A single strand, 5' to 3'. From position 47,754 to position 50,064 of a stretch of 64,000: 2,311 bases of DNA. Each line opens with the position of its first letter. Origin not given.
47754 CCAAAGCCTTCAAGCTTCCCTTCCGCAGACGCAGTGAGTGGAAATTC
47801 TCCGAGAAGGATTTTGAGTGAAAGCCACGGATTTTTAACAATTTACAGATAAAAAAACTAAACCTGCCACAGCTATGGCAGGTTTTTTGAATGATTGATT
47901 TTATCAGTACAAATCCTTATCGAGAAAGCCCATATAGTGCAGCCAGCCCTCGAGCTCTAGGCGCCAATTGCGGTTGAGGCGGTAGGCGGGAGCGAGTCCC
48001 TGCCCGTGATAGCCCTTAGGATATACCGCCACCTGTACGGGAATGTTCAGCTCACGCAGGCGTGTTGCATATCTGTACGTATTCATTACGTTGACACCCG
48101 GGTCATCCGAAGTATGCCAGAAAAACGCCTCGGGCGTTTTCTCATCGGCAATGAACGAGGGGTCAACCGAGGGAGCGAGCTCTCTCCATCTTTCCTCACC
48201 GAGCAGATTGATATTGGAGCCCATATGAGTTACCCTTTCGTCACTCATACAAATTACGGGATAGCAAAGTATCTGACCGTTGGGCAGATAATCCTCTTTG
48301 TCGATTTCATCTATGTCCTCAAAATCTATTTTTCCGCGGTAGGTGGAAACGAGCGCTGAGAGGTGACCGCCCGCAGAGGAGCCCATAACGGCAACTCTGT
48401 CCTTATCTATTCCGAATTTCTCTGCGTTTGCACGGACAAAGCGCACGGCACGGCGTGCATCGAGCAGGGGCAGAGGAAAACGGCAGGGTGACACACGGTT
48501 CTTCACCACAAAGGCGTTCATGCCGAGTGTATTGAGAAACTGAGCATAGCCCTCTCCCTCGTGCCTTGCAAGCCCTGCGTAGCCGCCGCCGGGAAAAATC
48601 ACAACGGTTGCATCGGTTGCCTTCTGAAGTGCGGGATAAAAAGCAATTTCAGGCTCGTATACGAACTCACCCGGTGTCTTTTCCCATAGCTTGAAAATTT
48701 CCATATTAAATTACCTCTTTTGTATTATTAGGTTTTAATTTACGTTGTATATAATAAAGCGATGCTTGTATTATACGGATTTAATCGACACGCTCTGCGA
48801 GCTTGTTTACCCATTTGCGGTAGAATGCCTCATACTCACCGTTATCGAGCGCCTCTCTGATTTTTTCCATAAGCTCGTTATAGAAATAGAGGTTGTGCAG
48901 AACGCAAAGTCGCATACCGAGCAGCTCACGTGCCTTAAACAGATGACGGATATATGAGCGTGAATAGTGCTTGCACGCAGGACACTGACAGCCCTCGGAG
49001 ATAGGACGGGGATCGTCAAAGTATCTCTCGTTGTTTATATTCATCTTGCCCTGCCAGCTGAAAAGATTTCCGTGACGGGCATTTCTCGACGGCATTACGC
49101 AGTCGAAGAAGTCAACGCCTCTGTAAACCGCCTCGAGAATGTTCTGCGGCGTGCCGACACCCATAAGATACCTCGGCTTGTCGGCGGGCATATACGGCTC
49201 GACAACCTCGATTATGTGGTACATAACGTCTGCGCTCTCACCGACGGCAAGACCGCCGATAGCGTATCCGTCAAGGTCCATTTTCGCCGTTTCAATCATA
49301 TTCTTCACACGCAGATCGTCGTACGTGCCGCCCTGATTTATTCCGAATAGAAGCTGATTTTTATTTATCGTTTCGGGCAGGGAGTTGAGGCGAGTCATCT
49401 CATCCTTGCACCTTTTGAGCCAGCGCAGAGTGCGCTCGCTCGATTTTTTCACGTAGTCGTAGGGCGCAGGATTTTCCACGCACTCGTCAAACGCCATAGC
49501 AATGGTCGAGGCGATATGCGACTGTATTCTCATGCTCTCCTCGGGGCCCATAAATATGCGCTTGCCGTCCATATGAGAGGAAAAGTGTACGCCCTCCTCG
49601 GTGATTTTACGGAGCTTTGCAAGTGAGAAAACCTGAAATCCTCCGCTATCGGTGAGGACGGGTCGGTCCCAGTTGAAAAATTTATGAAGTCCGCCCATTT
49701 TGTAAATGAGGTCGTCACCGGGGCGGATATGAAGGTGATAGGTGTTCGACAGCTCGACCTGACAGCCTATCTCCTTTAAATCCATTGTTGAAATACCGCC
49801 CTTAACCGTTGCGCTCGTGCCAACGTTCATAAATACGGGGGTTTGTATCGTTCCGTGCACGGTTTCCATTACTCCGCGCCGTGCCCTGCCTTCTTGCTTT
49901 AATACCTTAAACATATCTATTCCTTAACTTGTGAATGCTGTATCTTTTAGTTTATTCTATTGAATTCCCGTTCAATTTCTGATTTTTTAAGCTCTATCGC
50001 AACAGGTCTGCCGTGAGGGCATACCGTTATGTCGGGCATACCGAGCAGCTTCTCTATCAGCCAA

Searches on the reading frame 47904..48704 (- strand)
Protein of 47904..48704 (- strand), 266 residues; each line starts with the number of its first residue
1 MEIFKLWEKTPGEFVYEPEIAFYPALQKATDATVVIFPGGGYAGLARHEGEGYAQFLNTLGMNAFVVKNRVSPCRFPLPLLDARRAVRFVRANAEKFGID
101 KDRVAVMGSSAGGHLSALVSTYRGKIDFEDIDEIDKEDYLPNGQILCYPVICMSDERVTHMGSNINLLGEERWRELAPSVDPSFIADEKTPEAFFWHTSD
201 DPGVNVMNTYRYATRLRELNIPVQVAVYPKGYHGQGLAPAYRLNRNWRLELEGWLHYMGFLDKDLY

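Call 3: search_protein_families(library=pfam, proteins=[window:47904-48704:-], max_evalue=1)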
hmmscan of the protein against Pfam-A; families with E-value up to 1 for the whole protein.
window:47904-48704:- (266 aa): 7 families
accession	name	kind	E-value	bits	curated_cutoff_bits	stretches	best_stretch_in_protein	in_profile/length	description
PF20434.5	BD-FAE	-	1.4e-20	74.2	26.8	1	23-211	5-210/215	BD-FAE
PF07859.19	Abhydrolase_3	-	3.1e-15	56.9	25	1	35-234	2-207/210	alpha/beta hydrolase fold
PF00326.27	Peptidase_S9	-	6.3e-09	36.1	22.6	2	88-123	50-85/213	Prolyl oligopeptidase family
PF00135.34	COesterase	-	1.3e-06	28.2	27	1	79-119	160-200/515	Carboxylesterase family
PF12697.13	Abhydrolase_6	-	0.037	15.1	26.3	1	35-220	2-166/217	Alpha/beta hydrolase family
PF05448.18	AXE1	-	0.074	12.2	21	1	81-122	158-196/321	Acetyl xylan esterase (AXE1)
PF01738.24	DLH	-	0.097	12.7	21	0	193-234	146-187/217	Dienelactone hydrolase family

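Call 4: search_protein_families(library=ncbifam, proteins=[window:47904-48704:-], max_evalue=1)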
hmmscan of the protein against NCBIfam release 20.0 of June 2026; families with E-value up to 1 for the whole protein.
window:47904-48704:- (266 aa): 11 families
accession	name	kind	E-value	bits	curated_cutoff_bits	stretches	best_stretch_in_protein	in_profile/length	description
NF042968.1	AcxylEst_AxeA1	equivalog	2e-40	138.5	700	1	27-257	44-266/459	acetylxylan esterase AxeA1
NF041902.1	pecacetest_PaeX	equivalog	2.2e-36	125.5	550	1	16-258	61-307/318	pectin acetylesterase PaeX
NF052620.1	AryltfaseLP1002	equivalog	2.7e-29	102.3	300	1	28-239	29-237/265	lp_1002 family arylesterase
NF058653.1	LipP1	equivalog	2.1e-15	56.3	350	1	22-156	62-188/300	LipP1 family hormone-sensitive lipase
NF033149.0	CHL_hydrolase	equivalog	3.2e-10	39.4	500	1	24-120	68-166/310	chloramphenicol hydrolase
NF052354.1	EstLipQMycob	equivalog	3.2e-10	39.2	700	1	26-122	159-258/418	esterase LipQ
NF041556.1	tannase_B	equivalog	4e-07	29.7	300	1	77-128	130-181/463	subtype B tannase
NF007547.0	PRK10162.1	equivalog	1.1e-05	24.5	389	1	28-117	81-172/321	acetyl esterase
NF050058.1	e_dPHAscl_type1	hypoth_equivalog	5.6e-05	22.7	150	1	88-118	90-120/276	extracellular catalytic domain type 1 short-chain-length polyhydroxyalkanoate depolymerase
NF041555.1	tannase_A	equivalog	0.00016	20.4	550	1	77-121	176-220/619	subtype A tannase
NF058651.1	GESAG_HSLs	subfamily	0.0008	18.5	430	1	30-118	66-153/296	GESAG motif subfamily hormone-sensitive lipase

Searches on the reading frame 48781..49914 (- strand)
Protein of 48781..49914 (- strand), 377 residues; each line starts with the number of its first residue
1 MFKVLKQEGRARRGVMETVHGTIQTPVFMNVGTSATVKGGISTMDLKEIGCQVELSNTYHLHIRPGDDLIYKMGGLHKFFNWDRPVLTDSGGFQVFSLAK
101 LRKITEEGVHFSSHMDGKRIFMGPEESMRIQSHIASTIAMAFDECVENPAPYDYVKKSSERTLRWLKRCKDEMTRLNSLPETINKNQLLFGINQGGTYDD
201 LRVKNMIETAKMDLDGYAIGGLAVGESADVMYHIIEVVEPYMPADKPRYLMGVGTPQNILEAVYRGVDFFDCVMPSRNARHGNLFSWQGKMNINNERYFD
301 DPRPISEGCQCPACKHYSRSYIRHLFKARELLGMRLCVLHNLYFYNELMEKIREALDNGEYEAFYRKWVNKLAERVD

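Call 3: search_protein_families(library=pfam, proteins=[window:48781-49914:-], max_evalue=1)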
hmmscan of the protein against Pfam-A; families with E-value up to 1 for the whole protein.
window:48781-49914:- (377 aa): 2 families
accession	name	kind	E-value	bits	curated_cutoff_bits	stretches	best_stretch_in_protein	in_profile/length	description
PF01702.25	TGT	-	2.8e-160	533.7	26.3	1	11-372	3-355/357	Queuine tRNA-ribosyltransferase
PF08858.15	IDEAL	-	0.0023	18.1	22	1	347-366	13-32/37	IDEAL domain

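Call 4: search_protein_families(library=ncbifam, proteins=[window:48781-49914:-], max_evalue=1)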
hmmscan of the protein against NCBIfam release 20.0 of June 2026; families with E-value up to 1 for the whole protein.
window:48781-49914:- (377 aa): 5 families
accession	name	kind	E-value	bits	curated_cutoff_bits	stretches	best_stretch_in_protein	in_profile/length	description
TIGR00430.1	Q_tRNA_tgt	equivalog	2.3e-148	494.1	306.75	1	2-374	1-365/368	tRNA guanosine(34) transglycosylase Tgt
TIGR00449.1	tgt_general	superfamily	4.1e-142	473.4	47.6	1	2-374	1-364/367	tRNA-guanine transglycosylase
TIGR00432.2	arcsn_tRNA_tgt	equivalog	3.2e-35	121.4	350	1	2-360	1-322/441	tRNA guanosine(15) transglycosylase TgtA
NF040592.1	tRNA_mod_ArcS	equivalog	2.8e-12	46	440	1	223-360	107-224/575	archaeosine synthase subunit alpha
NF053620.1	ArchsnAlpArcSThp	equivalog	0.00044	18.8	600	1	226-297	78-148/515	archaeosine synthase subunit alpha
